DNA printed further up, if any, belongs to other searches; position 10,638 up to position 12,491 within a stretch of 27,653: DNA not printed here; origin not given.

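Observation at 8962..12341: Tandem exported double-hotdog (MaoC-like) proteins inside the gln cluster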

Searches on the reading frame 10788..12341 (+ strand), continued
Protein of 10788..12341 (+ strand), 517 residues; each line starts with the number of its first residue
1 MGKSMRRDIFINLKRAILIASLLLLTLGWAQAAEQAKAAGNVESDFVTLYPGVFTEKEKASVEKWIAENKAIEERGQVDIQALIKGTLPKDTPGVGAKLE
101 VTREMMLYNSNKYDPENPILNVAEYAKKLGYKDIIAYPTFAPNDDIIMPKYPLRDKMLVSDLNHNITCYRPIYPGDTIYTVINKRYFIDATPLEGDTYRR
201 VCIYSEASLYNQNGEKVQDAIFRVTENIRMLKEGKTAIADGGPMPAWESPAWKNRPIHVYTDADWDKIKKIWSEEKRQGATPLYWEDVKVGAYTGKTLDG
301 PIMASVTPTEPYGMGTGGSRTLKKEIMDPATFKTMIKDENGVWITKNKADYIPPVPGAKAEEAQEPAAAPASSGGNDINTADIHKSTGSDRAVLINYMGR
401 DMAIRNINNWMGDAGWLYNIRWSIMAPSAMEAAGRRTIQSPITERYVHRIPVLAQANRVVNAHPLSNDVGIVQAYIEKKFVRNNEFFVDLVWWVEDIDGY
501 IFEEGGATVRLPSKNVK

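Call 71: list_cluster_members(proteins=[window:10788-12338:+, window:8962-10584:+, P0191, P0199, P0263, P0230])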
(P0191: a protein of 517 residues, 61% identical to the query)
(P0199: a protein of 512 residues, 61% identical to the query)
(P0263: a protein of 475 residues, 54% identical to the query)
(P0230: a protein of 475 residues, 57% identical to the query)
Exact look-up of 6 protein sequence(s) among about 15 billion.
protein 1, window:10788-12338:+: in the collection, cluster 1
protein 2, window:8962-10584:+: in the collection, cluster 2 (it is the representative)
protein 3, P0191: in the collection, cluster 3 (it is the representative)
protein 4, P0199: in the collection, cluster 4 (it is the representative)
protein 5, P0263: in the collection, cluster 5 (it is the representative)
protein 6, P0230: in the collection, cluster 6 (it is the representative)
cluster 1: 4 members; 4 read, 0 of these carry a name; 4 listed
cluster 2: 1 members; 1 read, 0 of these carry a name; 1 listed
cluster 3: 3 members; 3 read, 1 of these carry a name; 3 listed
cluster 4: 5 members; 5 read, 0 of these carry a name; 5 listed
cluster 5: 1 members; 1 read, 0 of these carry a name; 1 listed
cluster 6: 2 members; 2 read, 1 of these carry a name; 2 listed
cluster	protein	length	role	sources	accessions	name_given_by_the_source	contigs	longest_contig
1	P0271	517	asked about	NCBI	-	-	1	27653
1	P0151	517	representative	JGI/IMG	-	-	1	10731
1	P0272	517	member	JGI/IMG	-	-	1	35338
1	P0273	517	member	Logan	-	-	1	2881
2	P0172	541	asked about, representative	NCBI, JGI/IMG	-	-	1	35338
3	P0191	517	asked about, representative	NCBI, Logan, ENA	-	-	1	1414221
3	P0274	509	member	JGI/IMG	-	acyl dehydratase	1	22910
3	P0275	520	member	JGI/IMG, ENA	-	-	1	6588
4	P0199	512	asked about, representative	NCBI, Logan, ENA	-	-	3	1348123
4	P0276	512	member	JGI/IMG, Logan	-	-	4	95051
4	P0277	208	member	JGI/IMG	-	-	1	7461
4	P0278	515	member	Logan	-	-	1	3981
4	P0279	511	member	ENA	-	-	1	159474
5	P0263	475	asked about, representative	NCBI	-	-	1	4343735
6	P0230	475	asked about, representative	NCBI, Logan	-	-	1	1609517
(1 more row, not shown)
